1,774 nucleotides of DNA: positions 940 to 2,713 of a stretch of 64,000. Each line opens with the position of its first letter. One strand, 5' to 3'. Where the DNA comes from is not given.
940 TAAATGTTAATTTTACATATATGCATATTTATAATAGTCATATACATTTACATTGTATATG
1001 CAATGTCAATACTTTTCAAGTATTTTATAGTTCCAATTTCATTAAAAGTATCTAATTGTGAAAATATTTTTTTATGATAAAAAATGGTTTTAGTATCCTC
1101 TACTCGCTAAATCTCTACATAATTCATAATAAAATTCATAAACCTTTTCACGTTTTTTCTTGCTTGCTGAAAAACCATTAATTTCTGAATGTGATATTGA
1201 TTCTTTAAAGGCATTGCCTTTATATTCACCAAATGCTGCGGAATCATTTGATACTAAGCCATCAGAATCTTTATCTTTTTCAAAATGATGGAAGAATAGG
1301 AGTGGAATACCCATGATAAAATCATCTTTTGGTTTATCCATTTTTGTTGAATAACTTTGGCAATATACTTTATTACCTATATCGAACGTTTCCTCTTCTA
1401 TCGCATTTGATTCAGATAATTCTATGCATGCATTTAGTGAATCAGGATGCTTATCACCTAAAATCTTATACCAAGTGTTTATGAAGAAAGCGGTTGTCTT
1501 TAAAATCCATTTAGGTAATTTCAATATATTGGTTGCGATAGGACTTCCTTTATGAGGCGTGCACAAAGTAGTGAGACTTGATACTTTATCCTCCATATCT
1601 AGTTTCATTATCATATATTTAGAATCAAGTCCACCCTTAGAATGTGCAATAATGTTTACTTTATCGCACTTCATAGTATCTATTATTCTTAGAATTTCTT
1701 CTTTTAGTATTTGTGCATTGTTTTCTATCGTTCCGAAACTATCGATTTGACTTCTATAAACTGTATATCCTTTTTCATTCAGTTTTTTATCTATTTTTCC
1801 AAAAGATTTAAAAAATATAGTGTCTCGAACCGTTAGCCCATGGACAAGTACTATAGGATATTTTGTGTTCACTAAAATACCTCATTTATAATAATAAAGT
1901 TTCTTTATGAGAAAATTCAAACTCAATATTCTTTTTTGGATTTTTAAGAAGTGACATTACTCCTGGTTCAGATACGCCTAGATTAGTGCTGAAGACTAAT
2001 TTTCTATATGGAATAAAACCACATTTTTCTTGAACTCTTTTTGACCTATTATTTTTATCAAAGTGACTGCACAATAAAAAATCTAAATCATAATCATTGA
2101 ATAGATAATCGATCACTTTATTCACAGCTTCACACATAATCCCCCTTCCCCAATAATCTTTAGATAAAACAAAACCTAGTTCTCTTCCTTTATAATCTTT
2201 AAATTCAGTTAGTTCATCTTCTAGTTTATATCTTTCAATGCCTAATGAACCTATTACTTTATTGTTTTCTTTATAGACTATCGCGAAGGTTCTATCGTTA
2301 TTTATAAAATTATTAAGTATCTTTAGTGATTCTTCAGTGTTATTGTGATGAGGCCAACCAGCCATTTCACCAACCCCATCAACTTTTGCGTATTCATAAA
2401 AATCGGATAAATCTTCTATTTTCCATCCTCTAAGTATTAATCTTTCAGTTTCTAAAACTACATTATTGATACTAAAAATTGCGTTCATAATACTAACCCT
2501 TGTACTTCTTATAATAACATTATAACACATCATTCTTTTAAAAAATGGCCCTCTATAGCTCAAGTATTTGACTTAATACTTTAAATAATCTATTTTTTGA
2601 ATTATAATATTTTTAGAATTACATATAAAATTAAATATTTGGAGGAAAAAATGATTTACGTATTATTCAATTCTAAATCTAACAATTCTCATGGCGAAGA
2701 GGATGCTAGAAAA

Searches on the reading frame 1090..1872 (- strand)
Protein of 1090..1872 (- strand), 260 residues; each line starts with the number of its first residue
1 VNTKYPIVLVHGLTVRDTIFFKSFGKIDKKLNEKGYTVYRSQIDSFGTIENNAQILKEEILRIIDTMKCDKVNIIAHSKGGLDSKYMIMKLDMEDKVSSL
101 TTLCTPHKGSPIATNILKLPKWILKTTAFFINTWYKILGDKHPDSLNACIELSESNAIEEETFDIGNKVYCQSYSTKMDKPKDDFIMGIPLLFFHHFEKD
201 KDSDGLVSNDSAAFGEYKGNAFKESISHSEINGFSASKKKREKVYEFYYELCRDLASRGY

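Call 64: search_protein_families(library=pfam, proteins=[window:1090-1872:-], max_evalue=0.0001)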
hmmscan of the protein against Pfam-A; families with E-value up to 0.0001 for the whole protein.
window:1090-1872:- (260 aa): 6 families
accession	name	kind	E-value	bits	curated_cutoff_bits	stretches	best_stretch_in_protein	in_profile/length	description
PF05057.20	DUF676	-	6.5e-08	32.8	20.3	1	7-128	8-146/217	Putative serine esterase (DUF676)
PF02089.21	Palm_thioest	-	6.9e-07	29.7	26.8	1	6-116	1-119/254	Palmitoyl protein thioesterase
PF07819.20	PGAP1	-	1.1e-06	29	24.3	1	48-115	64-137/233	PGAP1-like alpha/beta domain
PF00561.26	Abhydrolase_1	-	1.2e-05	25.6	25.8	1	6-128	2-128/245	alpha/beta hydrolase fold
PF24708.1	Lip_C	-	3.8e-05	23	27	0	88-115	144-171/380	Lipase-like, C-terminal domain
PF06028.17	DUF915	-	7.9e-05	22.6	22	0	47-100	80-133/255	Alpha/beta hydrolase of unknown function (DUF915)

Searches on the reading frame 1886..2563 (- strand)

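Call 64: search_protein_families(library=pfam, proteins=[window:1886-2563:-], max_evalue=0.0001)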
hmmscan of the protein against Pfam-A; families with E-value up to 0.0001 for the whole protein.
window:1886-2563:- (225 aa): 2 families
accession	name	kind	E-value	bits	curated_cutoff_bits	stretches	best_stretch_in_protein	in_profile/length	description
PF13302.13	Acetyltransf_3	-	9.8e-25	88.3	25.4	1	41-183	1-137/138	Acetyltransferase (GNAT) domain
PF00583.31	Acetyltransf_1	-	2.8e-10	40.9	20.7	1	71-183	17-116/116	Acetyltransferase (GNAT) family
